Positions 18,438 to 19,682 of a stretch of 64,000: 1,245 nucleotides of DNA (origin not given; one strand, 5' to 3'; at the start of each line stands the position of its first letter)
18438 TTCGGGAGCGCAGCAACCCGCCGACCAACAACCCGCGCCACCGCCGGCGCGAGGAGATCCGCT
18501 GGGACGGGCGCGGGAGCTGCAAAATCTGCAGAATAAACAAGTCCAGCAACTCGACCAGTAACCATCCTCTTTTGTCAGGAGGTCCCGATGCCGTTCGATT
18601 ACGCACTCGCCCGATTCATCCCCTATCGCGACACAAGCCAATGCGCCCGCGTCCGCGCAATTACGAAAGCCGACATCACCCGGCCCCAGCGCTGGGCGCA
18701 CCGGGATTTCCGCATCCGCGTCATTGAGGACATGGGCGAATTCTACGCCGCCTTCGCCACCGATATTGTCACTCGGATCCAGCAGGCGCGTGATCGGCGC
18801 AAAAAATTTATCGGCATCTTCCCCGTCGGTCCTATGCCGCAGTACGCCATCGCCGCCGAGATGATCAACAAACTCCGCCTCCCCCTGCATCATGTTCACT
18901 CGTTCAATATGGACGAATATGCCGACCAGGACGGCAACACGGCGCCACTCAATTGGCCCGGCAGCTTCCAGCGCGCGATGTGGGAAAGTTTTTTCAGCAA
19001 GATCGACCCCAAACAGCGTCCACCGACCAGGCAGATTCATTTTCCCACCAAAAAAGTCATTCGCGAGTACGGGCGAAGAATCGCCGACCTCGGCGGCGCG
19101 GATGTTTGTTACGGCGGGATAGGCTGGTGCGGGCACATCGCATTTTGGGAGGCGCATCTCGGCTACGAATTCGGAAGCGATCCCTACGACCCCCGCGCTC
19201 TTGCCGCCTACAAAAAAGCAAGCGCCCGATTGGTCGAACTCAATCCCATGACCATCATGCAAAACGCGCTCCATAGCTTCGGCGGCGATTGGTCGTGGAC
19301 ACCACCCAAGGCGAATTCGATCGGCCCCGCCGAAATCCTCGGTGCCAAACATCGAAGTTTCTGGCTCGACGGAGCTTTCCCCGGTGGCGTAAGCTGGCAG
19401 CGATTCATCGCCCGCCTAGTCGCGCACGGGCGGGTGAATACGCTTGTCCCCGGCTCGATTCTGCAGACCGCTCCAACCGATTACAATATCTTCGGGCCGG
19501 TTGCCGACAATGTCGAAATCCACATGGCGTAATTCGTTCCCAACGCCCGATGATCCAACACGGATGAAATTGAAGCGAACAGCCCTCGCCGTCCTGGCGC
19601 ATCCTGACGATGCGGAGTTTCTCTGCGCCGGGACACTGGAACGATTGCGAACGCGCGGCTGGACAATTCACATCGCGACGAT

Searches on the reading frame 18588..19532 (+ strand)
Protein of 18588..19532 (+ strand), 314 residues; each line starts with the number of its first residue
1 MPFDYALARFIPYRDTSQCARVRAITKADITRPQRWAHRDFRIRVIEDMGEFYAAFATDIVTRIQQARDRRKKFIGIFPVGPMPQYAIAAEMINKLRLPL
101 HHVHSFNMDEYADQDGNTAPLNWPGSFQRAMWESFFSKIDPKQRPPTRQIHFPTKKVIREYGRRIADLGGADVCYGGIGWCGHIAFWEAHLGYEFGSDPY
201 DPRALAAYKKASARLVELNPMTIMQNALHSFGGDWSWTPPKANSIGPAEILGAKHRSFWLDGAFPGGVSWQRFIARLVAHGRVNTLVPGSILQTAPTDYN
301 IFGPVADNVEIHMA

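Call 31: search_protein_families(library=ncbifam, max_evalue=0.00001, proteins=[window:18588-19532:+])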
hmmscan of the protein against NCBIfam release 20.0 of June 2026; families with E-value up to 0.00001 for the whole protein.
window:18588-19532:+ (314 aa): 4 families
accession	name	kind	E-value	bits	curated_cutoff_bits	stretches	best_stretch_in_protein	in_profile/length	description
TIGR00502.1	nagB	equivalog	7.3e-16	58.3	236.9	1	54-294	14-231/259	glucosamine-6-phosphate deaminase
NF002557.0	PRK02122.1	subfamily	8.7e-12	43.9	384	1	29-255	17-226/653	glucosamine-6-phosphate deaminase-like protein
NF001684.0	PRK00443.1-4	subfamily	1.9e-09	37.5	326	1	70-296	27-227/260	glucosamine-6-phosphate deaminase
NF001685.0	PRK00443.1-5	equivalog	1.7e-08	34.1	513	1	57-189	17-149/266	glucosamine-6-phosphate deaminase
